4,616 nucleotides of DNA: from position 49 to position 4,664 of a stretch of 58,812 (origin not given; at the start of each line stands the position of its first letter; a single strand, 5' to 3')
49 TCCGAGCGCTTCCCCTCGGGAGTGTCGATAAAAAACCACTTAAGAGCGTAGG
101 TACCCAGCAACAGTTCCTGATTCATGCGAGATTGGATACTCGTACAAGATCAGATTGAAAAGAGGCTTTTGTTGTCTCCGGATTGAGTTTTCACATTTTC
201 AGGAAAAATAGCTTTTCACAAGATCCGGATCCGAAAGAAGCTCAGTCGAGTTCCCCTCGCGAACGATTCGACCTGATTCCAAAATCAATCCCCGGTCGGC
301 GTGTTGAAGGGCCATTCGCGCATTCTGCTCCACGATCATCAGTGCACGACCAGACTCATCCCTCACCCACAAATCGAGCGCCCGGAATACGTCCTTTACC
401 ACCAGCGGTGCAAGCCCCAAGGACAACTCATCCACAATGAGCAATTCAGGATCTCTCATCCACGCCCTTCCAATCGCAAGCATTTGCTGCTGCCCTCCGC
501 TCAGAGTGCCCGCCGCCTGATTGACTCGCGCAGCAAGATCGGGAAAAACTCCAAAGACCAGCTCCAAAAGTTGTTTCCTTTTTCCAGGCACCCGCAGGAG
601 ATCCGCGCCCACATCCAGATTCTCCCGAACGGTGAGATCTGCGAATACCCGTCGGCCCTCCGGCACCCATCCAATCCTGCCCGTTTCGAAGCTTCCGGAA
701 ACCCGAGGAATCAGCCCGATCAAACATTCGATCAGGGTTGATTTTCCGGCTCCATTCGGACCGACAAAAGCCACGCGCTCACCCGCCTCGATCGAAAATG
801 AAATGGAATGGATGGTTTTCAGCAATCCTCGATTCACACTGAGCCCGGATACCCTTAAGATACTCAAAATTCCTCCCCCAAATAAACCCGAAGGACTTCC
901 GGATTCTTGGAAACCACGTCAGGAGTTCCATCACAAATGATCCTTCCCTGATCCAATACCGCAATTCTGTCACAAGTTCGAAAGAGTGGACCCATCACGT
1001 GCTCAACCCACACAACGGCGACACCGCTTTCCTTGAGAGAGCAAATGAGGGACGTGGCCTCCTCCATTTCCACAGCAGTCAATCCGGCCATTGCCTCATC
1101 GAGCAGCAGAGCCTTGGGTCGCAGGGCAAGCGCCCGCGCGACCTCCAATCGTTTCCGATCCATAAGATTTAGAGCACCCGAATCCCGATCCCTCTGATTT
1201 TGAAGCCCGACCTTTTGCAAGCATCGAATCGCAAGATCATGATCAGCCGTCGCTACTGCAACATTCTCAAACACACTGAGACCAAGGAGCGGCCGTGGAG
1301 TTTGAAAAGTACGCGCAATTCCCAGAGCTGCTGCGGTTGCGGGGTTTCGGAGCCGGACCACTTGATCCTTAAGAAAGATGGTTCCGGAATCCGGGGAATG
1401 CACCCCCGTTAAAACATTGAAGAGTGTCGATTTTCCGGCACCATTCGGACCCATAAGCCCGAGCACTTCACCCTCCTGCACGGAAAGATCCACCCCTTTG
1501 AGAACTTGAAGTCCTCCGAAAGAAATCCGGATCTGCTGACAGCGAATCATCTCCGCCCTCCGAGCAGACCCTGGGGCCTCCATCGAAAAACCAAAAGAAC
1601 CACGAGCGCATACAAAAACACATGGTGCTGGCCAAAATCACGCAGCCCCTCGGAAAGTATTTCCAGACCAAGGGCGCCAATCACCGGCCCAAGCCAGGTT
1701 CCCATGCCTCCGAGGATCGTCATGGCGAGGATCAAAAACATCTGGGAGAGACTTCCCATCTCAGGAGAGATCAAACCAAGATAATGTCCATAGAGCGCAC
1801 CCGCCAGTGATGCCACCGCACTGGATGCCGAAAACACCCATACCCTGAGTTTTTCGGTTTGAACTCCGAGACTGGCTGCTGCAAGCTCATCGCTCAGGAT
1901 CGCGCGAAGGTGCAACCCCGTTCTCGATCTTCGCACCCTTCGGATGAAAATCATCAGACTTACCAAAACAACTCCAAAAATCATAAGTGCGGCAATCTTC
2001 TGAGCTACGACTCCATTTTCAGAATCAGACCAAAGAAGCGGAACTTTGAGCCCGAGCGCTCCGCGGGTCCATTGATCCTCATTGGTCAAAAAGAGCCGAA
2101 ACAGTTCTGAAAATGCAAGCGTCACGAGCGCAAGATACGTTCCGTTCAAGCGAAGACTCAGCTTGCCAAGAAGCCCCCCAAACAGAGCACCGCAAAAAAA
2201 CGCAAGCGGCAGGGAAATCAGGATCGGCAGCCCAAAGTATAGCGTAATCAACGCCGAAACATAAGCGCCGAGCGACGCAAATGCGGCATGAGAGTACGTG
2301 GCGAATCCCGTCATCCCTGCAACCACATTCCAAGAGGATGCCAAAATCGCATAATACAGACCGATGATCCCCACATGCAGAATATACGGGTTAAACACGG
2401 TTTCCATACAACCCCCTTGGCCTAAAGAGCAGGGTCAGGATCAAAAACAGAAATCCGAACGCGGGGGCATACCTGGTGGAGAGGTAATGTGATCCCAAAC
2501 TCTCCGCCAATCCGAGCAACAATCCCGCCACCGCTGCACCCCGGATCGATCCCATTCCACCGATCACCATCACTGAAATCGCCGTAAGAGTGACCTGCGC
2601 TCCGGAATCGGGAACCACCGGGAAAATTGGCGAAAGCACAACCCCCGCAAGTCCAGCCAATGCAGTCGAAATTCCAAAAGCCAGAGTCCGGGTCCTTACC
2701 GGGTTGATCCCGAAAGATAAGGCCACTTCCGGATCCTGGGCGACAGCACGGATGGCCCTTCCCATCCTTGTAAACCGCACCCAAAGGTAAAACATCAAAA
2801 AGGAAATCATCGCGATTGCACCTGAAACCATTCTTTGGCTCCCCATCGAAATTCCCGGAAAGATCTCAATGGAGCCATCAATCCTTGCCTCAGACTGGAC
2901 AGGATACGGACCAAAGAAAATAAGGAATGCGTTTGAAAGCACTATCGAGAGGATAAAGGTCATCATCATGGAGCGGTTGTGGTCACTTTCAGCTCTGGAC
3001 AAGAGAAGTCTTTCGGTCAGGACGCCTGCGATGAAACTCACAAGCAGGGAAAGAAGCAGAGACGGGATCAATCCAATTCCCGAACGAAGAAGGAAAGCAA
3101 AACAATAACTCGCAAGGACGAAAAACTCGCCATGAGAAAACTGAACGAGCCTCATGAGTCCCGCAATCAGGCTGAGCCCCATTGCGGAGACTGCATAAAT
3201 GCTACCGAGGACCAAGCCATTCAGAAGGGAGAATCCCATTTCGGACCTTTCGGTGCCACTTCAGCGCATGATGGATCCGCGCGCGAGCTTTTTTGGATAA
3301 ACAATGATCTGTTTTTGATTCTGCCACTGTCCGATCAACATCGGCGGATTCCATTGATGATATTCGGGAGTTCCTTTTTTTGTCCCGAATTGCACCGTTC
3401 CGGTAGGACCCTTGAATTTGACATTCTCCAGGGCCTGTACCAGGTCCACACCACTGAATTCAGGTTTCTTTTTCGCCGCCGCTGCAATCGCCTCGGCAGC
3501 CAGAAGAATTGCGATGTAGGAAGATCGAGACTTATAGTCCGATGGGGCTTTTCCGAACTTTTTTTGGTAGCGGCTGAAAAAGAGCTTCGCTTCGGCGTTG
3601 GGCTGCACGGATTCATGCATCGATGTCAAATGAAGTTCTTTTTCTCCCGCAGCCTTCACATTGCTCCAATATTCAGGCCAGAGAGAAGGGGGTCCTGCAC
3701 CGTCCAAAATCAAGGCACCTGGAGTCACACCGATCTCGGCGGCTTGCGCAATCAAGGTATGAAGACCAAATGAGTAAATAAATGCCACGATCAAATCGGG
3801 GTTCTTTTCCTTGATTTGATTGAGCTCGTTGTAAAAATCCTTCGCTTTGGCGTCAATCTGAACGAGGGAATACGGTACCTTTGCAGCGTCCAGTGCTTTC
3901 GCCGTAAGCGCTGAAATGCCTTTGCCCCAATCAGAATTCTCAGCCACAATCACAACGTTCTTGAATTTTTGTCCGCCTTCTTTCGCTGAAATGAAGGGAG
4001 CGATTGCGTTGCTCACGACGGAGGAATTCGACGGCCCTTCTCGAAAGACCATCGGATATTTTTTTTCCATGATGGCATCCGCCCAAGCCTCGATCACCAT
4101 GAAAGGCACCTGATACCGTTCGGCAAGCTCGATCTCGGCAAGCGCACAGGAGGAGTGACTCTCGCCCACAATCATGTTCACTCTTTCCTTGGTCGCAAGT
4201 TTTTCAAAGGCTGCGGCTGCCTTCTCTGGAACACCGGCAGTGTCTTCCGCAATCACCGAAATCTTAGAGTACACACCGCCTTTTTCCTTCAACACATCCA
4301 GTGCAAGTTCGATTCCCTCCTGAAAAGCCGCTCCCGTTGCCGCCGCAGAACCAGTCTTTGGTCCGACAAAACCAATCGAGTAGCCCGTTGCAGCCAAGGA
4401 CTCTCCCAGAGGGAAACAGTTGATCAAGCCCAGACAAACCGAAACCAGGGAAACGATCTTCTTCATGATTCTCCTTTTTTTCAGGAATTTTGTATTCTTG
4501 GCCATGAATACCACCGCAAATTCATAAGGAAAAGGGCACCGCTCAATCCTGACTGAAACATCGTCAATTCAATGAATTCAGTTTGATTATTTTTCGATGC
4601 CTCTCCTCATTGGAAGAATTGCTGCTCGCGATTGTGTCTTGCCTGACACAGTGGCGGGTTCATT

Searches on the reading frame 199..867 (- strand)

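Call 10: search_protein_families(library=pfam, proteins=[window:199-867:-], max_evalue=0.0001)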
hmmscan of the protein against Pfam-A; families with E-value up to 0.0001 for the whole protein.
window:199-867:- (222 aa): 3 families
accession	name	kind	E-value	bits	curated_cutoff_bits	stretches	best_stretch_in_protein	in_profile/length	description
PF00005.33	ABC_tran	-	1.2e-24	87.8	25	1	20-147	2-134/137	ABC transporter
PF13304.12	AAA_21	-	1.5e-08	35.5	27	0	33-49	3-19/304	AAA domain, putative AbiEii toxin, Type IV TA system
PF13555.12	AAA_29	-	6.5e-05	23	27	0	11-50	7-43/61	P-loop containing region of AAA domain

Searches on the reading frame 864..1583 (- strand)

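Call 10: search_protein_families(library=pfam, proteins=[window:864-1583:-], max_evalue=0.0001)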
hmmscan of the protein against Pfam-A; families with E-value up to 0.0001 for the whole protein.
window:864-1583:- (239 aa): 2 families
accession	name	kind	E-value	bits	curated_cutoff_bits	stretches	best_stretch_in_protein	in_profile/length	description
PF00005.33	ABC_tran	-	4e-26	92.7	25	1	28-165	1-136/137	ABC transporter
PF12399.14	BCA_ABC_TP_C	-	4e-09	36.3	25.5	1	214-239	1-26/27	Branched-chain amino acid ATP-binding cassette transporter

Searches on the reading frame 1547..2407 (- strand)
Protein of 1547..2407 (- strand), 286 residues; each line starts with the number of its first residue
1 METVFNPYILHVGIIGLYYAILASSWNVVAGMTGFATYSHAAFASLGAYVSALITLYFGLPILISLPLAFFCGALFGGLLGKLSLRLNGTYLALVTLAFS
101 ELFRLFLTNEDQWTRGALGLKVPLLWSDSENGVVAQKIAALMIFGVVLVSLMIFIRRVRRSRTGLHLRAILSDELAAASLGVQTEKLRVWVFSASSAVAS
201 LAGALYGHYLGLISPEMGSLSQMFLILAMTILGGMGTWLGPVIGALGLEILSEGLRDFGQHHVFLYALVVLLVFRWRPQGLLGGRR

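Call 10: search_protein_families(library=pfam, proteins=[window:1547-2407:-], max_evalue=0.0001)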
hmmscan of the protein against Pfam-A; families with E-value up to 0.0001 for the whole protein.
window:1547-2407:- (286 aa): 1 family
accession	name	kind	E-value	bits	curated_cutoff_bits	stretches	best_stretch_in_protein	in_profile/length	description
PF02653.21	BPD_transp_2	-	1.6e-39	136.1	26.8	1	14-271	7-267/269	Branched-chain amino acid transport system / permease component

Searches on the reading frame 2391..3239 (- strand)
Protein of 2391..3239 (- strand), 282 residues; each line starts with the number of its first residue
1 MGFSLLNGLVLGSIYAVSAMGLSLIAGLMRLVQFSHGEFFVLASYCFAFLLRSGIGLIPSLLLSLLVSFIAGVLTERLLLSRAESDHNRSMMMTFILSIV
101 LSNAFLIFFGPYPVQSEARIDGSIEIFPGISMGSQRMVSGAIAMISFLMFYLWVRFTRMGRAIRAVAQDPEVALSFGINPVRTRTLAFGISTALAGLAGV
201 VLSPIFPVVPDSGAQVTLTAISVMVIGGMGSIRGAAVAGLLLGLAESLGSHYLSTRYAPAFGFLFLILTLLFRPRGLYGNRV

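Call 10: search_protein_families(library=pfam, proteins=[window:2391-3239:-], max_evalue=0.0001)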
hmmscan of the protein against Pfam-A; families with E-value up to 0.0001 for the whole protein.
window:2391-3239:- (282 aa): 1 family
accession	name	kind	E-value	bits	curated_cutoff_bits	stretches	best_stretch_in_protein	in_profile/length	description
PF02653.21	BPD_transp_2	-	1.1e-42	146.5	26.8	1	5-269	2-268/269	Branched-chain amino acid transport system / permease component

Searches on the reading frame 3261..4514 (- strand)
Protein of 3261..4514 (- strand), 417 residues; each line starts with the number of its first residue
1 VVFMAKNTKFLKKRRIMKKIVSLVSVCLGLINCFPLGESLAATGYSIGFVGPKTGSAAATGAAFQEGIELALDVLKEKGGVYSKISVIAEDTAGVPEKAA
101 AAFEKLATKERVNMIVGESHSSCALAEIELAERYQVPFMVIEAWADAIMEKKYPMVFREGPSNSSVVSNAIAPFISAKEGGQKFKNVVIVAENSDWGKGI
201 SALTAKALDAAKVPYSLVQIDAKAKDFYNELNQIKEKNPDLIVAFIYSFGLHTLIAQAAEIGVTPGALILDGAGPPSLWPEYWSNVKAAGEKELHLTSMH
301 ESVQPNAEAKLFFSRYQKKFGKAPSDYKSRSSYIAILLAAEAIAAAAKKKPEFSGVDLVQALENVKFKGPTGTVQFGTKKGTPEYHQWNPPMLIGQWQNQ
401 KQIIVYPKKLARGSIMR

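Call 10: search_protein_families(library=pfam, proteins=[window:3261-4514:-], max_evalue=0.0001)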
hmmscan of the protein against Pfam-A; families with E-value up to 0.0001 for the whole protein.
window:3261-4514:- (417 aa): 3 families
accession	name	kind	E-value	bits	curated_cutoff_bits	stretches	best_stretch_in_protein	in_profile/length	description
PF13458.12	Peripla_BP_6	-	1.4e-48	166.8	31.7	1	46-399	3-340/343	Periplasmic binding protein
PF01094.35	ANF_receptor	-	2.2e-23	83.3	25.4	1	67-380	5-339/353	Receptor family ligand binding region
PF13433.12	Peripla_BP_5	-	3.5e-14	53.1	27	1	47-403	3-342/363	Periplasmic binding protein domain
